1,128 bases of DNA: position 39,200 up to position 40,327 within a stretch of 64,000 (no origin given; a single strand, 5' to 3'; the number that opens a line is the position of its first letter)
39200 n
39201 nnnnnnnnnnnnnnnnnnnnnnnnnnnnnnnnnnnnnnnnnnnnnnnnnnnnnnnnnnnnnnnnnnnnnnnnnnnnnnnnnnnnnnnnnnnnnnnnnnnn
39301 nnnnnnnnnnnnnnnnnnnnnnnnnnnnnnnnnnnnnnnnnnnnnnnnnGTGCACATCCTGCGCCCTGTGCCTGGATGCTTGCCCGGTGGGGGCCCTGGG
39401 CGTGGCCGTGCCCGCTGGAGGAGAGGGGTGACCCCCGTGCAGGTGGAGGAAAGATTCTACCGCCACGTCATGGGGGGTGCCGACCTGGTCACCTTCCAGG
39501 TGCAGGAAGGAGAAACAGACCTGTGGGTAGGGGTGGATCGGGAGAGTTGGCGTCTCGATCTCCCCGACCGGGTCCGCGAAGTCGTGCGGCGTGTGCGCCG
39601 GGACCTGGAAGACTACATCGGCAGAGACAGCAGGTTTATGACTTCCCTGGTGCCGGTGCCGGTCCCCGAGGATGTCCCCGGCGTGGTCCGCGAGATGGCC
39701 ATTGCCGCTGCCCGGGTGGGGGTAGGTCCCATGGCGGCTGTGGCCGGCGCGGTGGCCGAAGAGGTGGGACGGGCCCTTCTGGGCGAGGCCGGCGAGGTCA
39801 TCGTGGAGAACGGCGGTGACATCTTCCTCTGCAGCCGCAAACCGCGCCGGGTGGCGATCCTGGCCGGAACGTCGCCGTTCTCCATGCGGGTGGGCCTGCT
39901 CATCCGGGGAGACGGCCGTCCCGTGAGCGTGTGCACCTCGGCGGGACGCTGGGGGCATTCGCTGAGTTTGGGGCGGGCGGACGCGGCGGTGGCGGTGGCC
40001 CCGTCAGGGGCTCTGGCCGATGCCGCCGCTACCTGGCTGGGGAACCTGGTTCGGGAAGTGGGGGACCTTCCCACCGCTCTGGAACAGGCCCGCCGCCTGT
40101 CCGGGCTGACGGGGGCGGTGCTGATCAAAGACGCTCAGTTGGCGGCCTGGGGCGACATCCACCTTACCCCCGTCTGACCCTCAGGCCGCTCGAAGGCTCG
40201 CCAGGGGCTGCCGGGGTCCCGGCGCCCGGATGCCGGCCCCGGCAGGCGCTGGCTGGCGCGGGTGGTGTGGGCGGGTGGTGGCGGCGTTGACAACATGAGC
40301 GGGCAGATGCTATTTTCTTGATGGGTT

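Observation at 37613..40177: SAM-I riboswitch controlling an archaeal-type homocysteine biosynthesis gene pair (COG1900 fused to ferredoxin, plus COG2122)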

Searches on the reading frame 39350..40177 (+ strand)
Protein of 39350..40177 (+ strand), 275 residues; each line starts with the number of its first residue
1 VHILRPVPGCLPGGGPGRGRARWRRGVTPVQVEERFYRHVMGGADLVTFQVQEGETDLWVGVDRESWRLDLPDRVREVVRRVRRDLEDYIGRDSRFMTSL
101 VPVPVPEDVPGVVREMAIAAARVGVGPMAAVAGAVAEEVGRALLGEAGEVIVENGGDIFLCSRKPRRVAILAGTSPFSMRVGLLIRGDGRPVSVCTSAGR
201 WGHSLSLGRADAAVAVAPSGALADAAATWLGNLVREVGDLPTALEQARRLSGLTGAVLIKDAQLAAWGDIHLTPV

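Call 4: search_protein_families(library=pfam, proteins=[window:39350-40177:+], max_evalue=0.01)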
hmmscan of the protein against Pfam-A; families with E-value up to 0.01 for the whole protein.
window:39350-40177:+ (275 aa): 0 families

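Call 5: search_protein_families(library=ncbifam, proteins=[window:39350-40177:+], max_evalue=0.01)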
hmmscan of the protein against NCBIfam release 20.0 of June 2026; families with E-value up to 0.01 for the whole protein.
window:39350-40177:+ (275 aa): 4 families
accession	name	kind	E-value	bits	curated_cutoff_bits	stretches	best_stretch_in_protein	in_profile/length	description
NF003323.0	PRK04334.1-3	equivalog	2.5e-83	279.3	271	1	31-275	6-249/250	hypothetical protein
NF003324.0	PRK04334.1-4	equivalog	6.5e-48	163.6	275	1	75-270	26-222/238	hypothetical protein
NF003321.0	PRK04334.1-1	equivalog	2.5e-45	155.1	262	1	54-269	11-228/248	hypothetical protein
NF003322.0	PRK04334.1-2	equivalog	1.6e-20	73.4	290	1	112-238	74-207/295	hypothetical protein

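Call 26: search_protein_families(library=pfam, proteins=[window:39428-40177:+], max_evalue=1)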
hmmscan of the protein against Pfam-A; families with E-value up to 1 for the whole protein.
window:39428-40177:+ (249 aa): 1 family
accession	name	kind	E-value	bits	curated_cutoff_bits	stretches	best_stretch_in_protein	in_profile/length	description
PF24043.1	DUF7352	-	0.24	12.1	27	1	3-40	9-48/97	Domain of unknown function (DUF7352)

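Call 27: search_solved_structures(query=window:39428-40174:+, max_evalue=1)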
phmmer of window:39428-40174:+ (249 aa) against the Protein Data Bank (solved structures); distinct sequences matched with E-value up to 1: 3.
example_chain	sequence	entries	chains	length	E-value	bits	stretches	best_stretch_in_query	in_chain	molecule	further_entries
2o34_A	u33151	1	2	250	2.7e-39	138.6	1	22-247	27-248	Hypothetical protein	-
7bvt_A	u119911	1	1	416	0.69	12.8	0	15-122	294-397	Hypothetical sugar ABC-transporter sugar binding protein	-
3vti_C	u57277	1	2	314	0.95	12.3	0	79-149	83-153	Hydrogenase maturation factor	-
